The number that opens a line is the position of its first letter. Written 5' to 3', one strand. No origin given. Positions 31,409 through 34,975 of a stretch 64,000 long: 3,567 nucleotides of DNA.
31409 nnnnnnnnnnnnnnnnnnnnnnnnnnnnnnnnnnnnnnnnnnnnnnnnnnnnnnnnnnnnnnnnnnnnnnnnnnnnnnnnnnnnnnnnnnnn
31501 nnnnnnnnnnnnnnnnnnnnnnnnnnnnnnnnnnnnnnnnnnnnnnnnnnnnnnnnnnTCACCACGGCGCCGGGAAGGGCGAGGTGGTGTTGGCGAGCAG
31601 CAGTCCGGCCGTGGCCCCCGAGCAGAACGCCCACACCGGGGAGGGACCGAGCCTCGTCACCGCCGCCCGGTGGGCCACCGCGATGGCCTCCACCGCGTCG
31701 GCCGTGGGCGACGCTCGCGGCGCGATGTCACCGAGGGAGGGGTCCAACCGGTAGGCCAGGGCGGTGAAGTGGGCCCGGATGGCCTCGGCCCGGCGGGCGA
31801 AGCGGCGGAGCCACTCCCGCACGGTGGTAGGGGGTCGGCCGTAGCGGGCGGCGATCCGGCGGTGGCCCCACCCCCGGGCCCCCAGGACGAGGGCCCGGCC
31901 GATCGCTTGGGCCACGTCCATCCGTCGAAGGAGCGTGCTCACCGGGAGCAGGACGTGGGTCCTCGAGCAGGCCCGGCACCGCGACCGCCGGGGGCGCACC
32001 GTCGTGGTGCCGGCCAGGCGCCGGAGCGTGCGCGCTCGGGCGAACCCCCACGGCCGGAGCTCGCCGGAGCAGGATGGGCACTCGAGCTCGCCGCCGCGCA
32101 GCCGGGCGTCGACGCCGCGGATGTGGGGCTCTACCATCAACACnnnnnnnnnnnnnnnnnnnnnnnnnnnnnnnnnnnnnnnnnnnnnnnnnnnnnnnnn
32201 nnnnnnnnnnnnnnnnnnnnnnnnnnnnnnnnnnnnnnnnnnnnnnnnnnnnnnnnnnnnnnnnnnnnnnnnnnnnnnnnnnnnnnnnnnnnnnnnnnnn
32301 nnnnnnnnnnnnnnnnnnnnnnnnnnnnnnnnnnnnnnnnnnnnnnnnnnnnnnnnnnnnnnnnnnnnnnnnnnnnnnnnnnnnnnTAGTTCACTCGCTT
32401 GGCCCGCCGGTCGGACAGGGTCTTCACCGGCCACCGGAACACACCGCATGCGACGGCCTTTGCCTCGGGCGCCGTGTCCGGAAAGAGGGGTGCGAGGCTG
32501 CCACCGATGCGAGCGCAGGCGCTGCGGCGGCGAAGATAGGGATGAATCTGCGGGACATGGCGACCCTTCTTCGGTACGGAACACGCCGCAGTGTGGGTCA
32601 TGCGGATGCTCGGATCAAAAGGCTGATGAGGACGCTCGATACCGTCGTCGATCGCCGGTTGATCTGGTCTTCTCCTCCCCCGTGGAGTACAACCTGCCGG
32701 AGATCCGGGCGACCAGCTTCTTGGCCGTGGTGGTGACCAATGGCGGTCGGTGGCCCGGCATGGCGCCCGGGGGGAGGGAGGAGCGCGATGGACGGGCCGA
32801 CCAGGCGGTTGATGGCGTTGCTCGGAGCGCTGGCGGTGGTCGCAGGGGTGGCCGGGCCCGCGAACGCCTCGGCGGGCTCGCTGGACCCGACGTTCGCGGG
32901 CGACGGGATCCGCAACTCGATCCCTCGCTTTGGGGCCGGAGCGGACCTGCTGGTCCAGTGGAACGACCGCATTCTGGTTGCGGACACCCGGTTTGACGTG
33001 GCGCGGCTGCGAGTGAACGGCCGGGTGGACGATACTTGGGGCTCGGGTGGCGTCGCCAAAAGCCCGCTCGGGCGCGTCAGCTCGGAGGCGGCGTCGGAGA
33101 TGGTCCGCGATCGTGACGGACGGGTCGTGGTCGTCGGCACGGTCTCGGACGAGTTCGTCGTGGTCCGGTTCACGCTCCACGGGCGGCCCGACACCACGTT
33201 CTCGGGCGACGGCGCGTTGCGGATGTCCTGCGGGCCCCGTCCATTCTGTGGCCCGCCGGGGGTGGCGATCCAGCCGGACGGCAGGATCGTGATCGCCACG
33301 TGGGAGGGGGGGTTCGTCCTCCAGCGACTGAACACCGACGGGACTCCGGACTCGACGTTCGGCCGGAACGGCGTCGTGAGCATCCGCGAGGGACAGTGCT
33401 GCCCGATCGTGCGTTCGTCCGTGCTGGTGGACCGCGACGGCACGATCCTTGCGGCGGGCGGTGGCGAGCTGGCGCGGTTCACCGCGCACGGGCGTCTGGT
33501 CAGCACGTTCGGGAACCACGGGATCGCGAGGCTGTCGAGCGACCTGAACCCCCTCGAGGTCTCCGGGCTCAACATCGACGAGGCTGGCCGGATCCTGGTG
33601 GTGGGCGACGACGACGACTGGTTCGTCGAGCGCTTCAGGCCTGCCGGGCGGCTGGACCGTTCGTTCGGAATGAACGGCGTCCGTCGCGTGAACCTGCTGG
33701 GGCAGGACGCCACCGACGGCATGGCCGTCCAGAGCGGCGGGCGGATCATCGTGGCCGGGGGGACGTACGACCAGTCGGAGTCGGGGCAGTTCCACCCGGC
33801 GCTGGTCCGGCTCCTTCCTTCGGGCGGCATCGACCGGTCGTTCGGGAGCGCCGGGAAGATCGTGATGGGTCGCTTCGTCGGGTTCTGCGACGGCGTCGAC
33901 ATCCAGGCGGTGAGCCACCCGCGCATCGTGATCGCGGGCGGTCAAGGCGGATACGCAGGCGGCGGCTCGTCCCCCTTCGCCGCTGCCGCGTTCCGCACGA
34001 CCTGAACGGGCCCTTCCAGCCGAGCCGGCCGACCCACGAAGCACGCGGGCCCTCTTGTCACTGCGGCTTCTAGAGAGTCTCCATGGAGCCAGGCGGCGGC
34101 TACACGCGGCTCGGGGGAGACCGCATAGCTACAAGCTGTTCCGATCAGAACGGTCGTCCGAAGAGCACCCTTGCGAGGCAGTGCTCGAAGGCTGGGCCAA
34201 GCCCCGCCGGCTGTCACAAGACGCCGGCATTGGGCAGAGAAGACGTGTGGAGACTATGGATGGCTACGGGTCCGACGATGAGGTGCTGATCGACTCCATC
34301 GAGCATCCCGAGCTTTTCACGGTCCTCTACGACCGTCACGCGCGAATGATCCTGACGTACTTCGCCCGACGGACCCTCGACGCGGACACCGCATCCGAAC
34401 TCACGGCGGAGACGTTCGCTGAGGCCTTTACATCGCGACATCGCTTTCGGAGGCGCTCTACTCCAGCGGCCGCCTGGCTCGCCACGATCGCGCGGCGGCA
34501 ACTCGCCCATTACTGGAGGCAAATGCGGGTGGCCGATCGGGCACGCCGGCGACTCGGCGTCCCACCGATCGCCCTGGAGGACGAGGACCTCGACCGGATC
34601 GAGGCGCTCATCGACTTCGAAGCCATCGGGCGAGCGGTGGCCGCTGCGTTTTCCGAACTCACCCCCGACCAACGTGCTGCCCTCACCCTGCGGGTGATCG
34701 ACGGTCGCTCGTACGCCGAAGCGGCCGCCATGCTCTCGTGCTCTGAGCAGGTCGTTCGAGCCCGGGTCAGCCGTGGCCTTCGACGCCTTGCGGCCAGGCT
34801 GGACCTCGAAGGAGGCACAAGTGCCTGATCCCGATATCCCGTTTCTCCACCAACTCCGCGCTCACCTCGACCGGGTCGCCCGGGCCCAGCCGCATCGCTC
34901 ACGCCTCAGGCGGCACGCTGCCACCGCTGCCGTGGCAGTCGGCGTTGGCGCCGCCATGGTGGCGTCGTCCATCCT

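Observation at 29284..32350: Intact-looking 3,057-bp three-gene transposon inside a secreted-protein gene, with precise ends and a 5-bp target duplication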

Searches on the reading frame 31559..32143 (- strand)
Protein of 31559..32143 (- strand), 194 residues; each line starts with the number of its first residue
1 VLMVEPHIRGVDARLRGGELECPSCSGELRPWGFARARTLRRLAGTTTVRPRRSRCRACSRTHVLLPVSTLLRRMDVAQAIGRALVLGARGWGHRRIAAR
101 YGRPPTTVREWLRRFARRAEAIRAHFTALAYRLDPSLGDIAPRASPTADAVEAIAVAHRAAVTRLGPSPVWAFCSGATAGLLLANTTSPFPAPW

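Call 7: search_protein_families(library=pfam, proteins=[window:31562-32143:-], max_evalue=0.01)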
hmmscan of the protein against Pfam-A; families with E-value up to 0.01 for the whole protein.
window:31562-32143:- (194 aa): 3 families
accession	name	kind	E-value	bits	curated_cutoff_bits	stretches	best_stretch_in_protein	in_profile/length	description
PF13384.12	HTH_23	-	2e-06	27.9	24.6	1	83-120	9-47/50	Homeodomain-like domain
PF20020.4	DUF6431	-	1.7e-05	25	26.6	1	22-67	1-46/82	Domain of unknown function (DUF6431)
PF13551.12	HTH_29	-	0.003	18.1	28.1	1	84-116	4-37/64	Winged helix-turn helix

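Call 8: search_protein_families(library=ncbifam, proteins=[window:31562-32143:-], max_evalue=0.01)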
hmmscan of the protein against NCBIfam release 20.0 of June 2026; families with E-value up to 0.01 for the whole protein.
window:31562-32143:- (194 aa): 2 families
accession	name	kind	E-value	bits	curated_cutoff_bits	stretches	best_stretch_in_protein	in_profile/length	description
NF033550.5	transpos_ISL3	equivalog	0.0012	18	180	1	12-125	3-121/370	ISL3 family transposase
NF033545.0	transpos_IS630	equivalog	0.0036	16.8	100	1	83-120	4-42/299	IS630 family transposase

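Call 26: find_encoding_contigs(protein=window:31559-32143:-, flank=5000, max_places=10)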
Protein window:31559-32143:- (194 aa): 3 contigs read that carry it; 3 places shown.
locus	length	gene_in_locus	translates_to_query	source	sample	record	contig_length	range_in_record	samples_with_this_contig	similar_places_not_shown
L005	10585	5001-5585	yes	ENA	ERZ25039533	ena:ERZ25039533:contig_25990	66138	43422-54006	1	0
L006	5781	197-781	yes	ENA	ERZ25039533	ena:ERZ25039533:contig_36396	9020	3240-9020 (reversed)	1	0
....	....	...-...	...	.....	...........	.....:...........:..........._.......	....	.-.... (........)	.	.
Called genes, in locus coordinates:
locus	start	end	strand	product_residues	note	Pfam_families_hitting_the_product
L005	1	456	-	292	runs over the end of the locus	PF00535:Glycos_transf_2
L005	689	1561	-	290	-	PF13641:Glyco_tranf_2_3 (weak), PF00535:Glycos_transf_2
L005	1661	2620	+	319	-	PF00248:Aldo_ket_red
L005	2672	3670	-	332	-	PF00685:Sulfotransfer_1 (faint), PF13469:Sulfotransfer_3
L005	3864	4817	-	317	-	PF02494:HYR (faint), PF08308:PEGA (faint), PF07495:Y_Y_Y (faint), PF12245:Big_3_2 (faint), PF13750:Big_3_3 (faint), PF16370:MetallophosC (faint), PF19077:Big_13 (faint), PF22352:K319L-like_PKD (faint)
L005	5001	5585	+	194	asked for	PF20020:DUF6431 (weak), PF13384:HTH_23 (weak)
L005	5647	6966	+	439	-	PF13518:HTH_28 (weak), PF13565:HTH_32, PF00665:rve, PF13683:rve_3 (faint), PF09299:Mu-transpos_C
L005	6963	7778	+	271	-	PF13604:AAA_30 (weak), PF13401:AAA_22, PF09848:SLFN-g3_helicase (weak)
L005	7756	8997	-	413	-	PF02585:PIG-L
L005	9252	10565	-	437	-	PF02585:PIG-L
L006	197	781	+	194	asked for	PF20020:DUF6431 (weak), PF13384:HTH_23 (weak)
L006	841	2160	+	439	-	PF13518:HTH_28 (weak), PF13565:HTH_32, PF00665:rve, PF13683:rve_3 (faint), PF09299:Mu-transpos_C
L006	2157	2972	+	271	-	PF13604:AAA_30 (weak), PF13401:AAA_22, PF09848:SLFN-g3_helicase (weak)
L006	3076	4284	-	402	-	-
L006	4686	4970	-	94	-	PF13443:HTH_26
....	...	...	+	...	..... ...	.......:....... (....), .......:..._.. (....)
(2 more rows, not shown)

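Call 37: search_solved_structures(query=window:31562-32143:-, max_evalue=10)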
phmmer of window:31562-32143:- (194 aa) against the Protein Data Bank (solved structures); distinct sequences matched with E-value up to 10: 1.
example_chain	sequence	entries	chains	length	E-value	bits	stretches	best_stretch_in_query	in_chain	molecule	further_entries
5myj_BQ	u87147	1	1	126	0.58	13.3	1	67-136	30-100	50S ribosomal protein L17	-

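Call 38: search_protein_families(library=pfam, proteins=[window:31562-32143:-], max_evalue=10)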
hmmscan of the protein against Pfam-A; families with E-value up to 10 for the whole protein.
window:31562-32143:- (194 aa): 5 families
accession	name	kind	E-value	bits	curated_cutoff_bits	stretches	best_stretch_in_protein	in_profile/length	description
PF13384.12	HTH_23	-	2e-06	27.9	24.6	1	83-120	9-47/50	Homeodomain-like domain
PF20020.4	DUF6431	-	1.7e-05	25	26.6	1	22-67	1-46/82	Domain of unknown function (DUF6431)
PF13551.12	HTH_29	-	0.003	18.1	28.1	1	84-116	4-37/64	Winged helix-turn helix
PF13518.12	HTH_28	-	0.023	15.2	25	1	90-116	11-37/52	Helix-turn-helix domain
PF12760.12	Zn_ribbon_IS1595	-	0.73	10.3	25.4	1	20-62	19-46/46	Transposase zinc-ribbon domain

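Call 58: find_homologous_proteins(query=window:31562-32143:-, max_evalue=0.001)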
Query window:31562-32143:- (194 aa): 803 proteins with E <= 0.001 among 3791 candidates; the best 120 are listed.
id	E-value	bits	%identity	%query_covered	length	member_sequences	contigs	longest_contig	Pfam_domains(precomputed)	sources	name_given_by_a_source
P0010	1.7e-121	421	100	100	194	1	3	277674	PF13384.13,PF20020.5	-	-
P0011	6.0e-72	260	68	98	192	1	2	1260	-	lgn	-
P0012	9.4e-71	256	67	99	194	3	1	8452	PF13384.13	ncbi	-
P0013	2.6e-68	248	65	100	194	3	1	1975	PF13384.13,PF20020.5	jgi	jgi:transposase-like protein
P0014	2.3e-67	245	64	100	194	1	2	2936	-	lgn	-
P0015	4.7e-67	244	63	99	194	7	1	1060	PF13384.13,PF20020.5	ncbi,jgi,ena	-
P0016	1.2e-66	242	64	100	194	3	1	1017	PF13384.13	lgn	-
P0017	9.3e-66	239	60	100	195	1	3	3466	PF20020.5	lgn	-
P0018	2.2e-65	238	61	99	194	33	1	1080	PF13384.13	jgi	jgi:hypothetical protein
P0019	1.4e-64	236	60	99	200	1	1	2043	-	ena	-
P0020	3.7e-64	234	61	99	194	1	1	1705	-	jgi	jgi:hypothetical protein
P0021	1.1e-63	233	69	89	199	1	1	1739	PF13384.13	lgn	-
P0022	1.3e-63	233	64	98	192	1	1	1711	PF13384.13,PF20020.5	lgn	-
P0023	1.4e-62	229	64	95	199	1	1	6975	PF13384.13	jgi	jgi:transposase-like protein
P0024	4.3e-62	228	62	99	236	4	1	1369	PF13384.13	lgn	-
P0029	1.7e-59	219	60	99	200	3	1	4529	PF13384.13,PF20020.5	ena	-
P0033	2.0e-58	216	60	99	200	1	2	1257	PF20020.5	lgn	-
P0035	4.6e-58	214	58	99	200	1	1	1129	PF20020.5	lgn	-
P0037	1.5e-57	213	60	99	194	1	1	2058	PF20020.5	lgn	-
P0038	1.8e-56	209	59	100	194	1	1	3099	PF20020.5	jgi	jgi:hypothetical protein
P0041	1.5e-55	206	58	99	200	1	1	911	PF20020.5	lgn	-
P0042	1.7e-55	206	59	100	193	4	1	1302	PF20020.5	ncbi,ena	-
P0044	2.0e-55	206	59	98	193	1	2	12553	PF20020.5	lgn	-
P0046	4.0e-55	205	55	99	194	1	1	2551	PF13384.13,PF20020.5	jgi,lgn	jgi:transposase-like protein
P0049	5.1e-55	204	58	98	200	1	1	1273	PF20020.5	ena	-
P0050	6.1e-55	204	57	98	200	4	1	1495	PF20020.5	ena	-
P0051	1.2e-54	203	56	98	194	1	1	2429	PF20020.5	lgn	-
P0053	2.3e-54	202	59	99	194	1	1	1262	PF20020.5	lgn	-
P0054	5.1e-54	201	58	100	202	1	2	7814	PF20020.5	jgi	jgi:hypothetical protein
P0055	5.1e-54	201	57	97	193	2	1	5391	PF20020.5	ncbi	ncbi:MAG: DUF6431 domain-containing protein [Acidimicrobiales bacterium]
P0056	5.4e-54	201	55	99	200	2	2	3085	PF20020.5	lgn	-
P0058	1.0e-53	200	57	99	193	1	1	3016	PF13384.13,PF20020.5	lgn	-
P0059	1.1e-53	200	59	95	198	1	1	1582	PF20020.5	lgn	-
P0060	1.2e-53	200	55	99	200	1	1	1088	PF13384.13,PF20020.5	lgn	-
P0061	1.3e-53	200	55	98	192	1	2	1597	PF20020.5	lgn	-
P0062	1.4e-53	200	58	99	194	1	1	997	PF20020.5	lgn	-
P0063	1.4e-53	200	58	94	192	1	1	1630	PF20020.5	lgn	-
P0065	2.1e-53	199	58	100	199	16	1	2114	PF20020.5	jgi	jgi:Domain of unknown function (DUF6431)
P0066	2.5e-53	199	57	100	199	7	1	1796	PF20020.5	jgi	jgi:Domain of unknown function (DUF6431)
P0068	8.5e-53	197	54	99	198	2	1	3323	PF13384.13,PF20020.5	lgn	-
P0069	9.4e-53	197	57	95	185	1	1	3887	PF20020.5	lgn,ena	-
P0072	2.8e-52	196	56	97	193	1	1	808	PF20020.5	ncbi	-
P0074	3.1e-52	195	56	99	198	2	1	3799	PF13384.13,PF20020.5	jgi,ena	-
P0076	7.0e-52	194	58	97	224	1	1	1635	PF20020.5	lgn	-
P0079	1.5e-51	193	56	99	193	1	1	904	PF20020.5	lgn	-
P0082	2.3e-51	193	56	99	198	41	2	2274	PF13384.13,PF20020.5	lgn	-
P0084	3.0e-51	192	56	99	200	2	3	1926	PF20020.5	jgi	jgi:hypothetical protein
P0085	3.1e-51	192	54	99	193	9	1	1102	PF20020.5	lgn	-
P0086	3.6e-51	192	56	98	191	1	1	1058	PF13384.13,PF20020.5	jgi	jgi:hypothetical protein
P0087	4.4e-51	192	55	98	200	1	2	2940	PF13384.13,PF20020.5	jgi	-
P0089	5.9e-51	191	54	99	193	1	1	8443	PF20020.5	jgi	jgi:hypothetical protein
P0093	6.8e-51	191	55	97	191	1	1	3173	PF20020.5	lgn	-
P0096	8.0e-51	191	55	98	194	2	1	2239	PF20020.5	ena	-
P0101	1.2e-50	190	56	93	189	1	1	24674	PF13384.13,PF13551.13,PF20020.5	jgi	-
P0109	2.3e-50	189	56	99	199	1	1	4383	PF20020.5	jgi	jgi:transposase-like protein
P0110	2.6e-50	189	55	98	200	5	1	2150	PF20020.5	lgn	-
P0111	2.6e-50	189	60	88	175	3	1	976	PF20020.5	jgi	jgi:hypothetical protein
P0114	3.6e-50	189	52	99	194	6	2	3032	PF13384.13,PF20020.5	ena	-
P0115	4.2e-50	188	55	98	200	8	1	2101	PF13384.13,PF20020.5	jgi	jgi:Domain of unknown function (DUF6431)/Helix-turn-helix domain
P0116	4.3e-50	188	53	99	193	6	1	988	PF20020.5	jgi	jgi:hypothetical protein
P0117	4.4e-50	188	55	98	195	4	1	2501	PF20020.5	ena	-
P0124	1.1e-49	187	55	98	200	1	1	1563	PF20020.5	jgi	jgi:hypothetical protein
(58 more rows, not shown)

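Call 69: predict_structure(alignment_id=A2)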
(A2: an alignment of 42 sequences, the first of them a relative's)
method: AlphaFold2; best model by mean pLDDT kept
length: 194 residues; sequences in the alignment: 42
mean_pLDDT: 90.3   pTM: 0.85
mean pLDDT of the five models: 90.3, 85.9, 82.7, 82.2, 80.6
residues with pLDDT >= 90: 145; 70-90: 40; 50-70: 6; < 50: 3
segments of 3 or more residues with pLDDT < 50: 192-194
pLDDT, mean of each block of 10 residues (from residue 1): 87 92 93 91 87 95 93 87 94 96 93 93 94 93 91 97 93 92 72 47
secondary structure, 60 per line:
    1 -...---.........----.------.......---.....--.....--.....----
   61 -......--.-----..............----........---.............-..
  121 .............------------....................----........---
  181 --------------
elements in order: E2-4 H8-16 E28-34 E38-42 E45-49 E52-56 E62-67 H78-89 H94-101 H105-117 H119-133 H146-165 H170-177

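Call 71: fold_search(model_id=the predicted structure, library=pdb)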
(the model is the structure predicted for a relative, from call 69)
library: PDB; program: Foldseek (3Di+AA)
matches with E <= 10: 247; with E <= 0.001: 0
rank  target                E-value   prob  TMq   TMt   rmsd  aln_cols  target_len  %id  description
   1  2qib_A                3.6e-01  0.15  0.17  0.15  14.2       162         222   17  Crystal structure of tetR-family transcriptional regulator from Streptomyces coelicolor (released 2007-09-04)
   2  4e2w                  4.0e-01  0.41  0.19  0.10  10.4        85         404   16  X-ray Structure of the H181N mutant of TcaB9, a C-3'-Methyltransferase, in Complex with S-Adenosyl-L-Homocysteine and Su (released 2012-04-25)
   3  8ydn                  4.8e-01  0.13  0.20  0.20  12.3       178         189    7  Crystal structure of a STING from C. gigas in complex with c-di-GMP (released 2025-09-03)
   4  3hta_B                5.3e-01  0.16  0.20  0.21  12.4       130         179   21  Crystal structure of multidrug binding protein EbrR complexed with imidazole (released 2010-07-14)
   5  5t6b_D                5.6e-01  0.41  0.21  0.11  10.2        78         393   17  X-ray structure of the KijD1 C3-methyltransfeerase, converted to monomeric form (released 2016-09-14)
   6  2dg8_A                5.6e-01  0.18  0.21  0.22  11.7       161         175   18  Crystal structure of the putative trasncriptional regulator SCO7518 from Streptomyces coelicolor A3(2) (released 2007-03-13)
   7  4e2z                  5.9e-01  0.44  0.21  0.11   9.8        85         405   16  X-ray Structure of the H225N mutant of TcaB9, a C-3'-Methyltransferase, in Complex with S-Adenosyl-L-Homocysteine and Su (released 2012-04-25)
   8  4e33                  6.3e-01  0.87  0.19  0.10   3.1        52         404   21  X-ray Structure of the C-3'-Methyltransferase TcaB9 in Complex with S-Adenosyl-L-Homocysteine and Reduced dTDP-Sugar Sub (released 2012-04-25)
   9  4e2x                  7.0e-01  0.75  0.17  0.09   5.4        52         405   21  X-ray Structure of the Y222F mutant of TcaB9, a C-3'-Methyltransferase, in Complex with S-Adenosyl-L-Homocysteine and dT (released 2012-04-25)
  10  5d1r_A                7.0e-01  0.13  0.20  0.18  17.4       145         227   21  Crystal structure of Mycobacterium tuberculosis Rv1816 transcriptional regulator. (released 2015-09-30)
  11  3fiw_C                8.3e-01  0.14  0.21  0.23  15.6       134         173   15  Structure of SCO0253, a Tetr-family transcriptional regulator from Streptomyces coelicolor (released 2009-01-13)
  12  4e2y                  8.8e-01  0.25  0.19  0.10  10.3        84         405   17  X-ray Structure of the E224Q mutant of TcaB9, a C-3'-Methyltransferase, in Complex with S-Adenosyl-L-Homocysteine and Su (released 2012-04-25)
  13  3hta_C                8.8e-01  0.13  0.20  0.21  13.5       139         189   21  Crystal structure of multidrug binding protein EbrR complexed with imidazole (released 2010-07-14)
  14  4e31                  9.3e-01  0.80  0.19  0.10   3.1        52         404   21  X-ray Structure of the Y76F mutant of TcaB9, a C-3'-Methyltransferase, in Complex with S-Adenosyl-L-Homocysteine and Sug (released 2012-04-25)
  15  3ndi                  9.8e-01  0.75  0.19  0.10   3.1        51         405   22  X-ray Structure of a C-3'-Methyltransferase in Complex with S-adenosylmethionine and dTMP (released 2010-06-30)
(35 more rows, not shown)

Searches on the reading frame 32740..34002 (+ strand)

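Call 85: search_protein_families(library=ncbifam, proteins=[window:32740-34002:+], max_evalue=0.001)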
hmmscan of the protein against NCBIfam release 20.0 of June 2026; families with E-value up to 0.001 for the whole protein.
window:32740-34002:+ (421 aa): 1 family
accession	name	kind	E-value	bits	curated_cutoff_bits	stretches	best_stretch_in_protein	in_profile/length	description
TIGR02608.1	delta_60_rpt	domain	2.7e-43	145.6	76.5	4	174-215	5-52/55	delta-60 repeat domain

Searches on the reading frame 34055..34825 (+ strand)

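Call 85: search_protein_families(library=ncbifam, proteins=[window:34055-34825:+], max_evalue=0.001)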
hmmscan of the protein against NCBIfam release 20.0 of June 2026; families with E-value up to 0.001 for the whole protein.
window:34055-34825:+ (257 aa): 55 families (the best 25 are shown)
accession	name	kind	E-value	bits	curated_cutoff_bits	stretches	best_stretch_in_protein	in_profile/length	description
TIGR02937.1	sigma70-ECF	superfamily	1.6e-18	66.9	42.9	1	88-248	3-164/165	sigma-70 family RNA polymerase sigma factor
NF007227.0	PRK09645.1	subfamily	2.2e-16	60.2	202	1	86-251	13-172/177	sigma-70 family RNA polymerase sigma factor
NF009166.1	PRK12513.1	equivalog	6.3e-16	58.7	206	1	86-250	22-187/193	RNA polymerase sigma factor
TIGR02983.1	SigE-fam_strep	subfamily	6.5e-16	58.6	141.55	1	87-250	7-159/162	SigE family RNA polymerase sigma factor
NF007216.0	PRK09638.1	equivalog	1.5e-15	57.5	194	1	86-250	18-175/180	RNA polymerase sigma factor SigY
TIGR02985.1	Sig70_bacteroi1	subfamily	2.2e-15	57.3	126.4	1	87-249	2-162/162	RNA polymerase sigma-70 factor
TIGR02952.1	Sig70_famx2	equivalog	5.5e-15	55.7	206.45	1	87-247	12-168/170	ECF subfamily RNA polymerase sigma factor, BldN family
NF007231.0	PRK09649.1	equivalog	7e-15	55.3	219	1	108-245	45-174/185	RNA polymerase sigma factor SigC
NF007228.0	PRK09646.1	subfamily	9.8e-15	54.7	226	1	86-251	30-192/194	ECF RNA polymerase sigma factor SigK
TIGR02950.1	SigM_subfam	subfamily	1e-14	54.7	147.95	1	91-248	5-157/159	RNA polymerase sigma factor, SigM family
NF007217.0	PRK09639.1-1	equivalog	6.9e-13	48.8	239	1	86-251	3-167/194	RNA polymerase sigma factor SigX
NF007225.0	PRK09643.1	equivalog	1.5e-12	47.7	190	1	72-250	12-183/204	RNA polymerase sigma factor SigM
NF009168.0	PRK12515.1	subfamily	1.7e-11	44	236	1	74-253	8-183/189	RNA polymerase sigma factor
NF009191.0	PRK12539.1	subfamily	1.9e-11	43.8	171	1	84-249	23-179/185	sigma-70 family RNA polymerase sigma factor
NF009188.0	PRK12536.1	subfamily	3.7e-11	43.3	250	1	97-250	41-187/190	RNA polymerase sigma factor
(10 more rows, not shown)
